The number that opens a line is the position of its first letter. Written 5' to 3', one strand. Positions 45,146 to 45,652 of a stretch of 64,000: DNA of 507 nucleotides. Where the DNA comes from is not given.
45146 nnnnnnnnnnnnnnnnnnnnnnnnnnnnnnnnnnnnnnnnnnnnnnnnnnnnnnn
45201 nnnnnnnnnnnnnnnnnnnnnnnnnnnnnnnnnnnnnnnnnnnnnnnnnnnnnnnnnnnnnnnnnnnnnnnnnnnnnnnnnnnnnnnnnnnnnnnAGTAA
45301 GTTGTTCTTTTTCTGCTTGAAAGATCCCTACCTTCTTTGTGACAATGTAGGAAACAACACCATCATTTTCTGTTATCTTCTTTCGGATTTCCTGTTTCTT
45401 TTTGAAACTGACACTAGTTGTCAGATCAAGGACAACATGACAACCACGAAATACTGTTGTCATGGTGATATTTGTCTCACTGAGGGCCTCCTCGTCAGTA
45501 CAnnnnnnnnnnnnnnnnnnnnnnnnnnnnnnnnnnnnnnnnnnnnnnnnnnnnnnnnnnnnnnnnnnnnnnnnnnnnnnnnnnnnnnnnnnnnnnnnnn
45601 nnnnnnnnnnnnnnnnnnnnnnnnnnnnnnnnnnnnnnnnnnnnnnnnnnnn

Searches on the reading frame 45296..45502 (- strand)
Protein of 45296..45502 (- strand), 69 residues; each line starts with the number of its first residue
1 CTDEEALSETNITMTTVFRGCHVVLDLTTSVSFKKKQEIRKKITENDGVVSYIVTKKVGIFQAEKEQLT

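Call 29: search_protein_families(library=pfam, proteins=[window:45296-45502:-], max_evalue=0.01)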
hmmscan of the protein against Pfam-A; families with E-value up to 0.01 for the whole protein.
window:45296-45502:- (69 aa): 1 family
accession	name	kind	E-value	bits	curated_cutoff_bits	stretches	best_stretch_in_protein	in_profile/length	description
PF00533.33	BRCT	-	0.0021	18.7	21.3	1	16-52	4-37/78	BRCA1 C Terminus (BRCT) domain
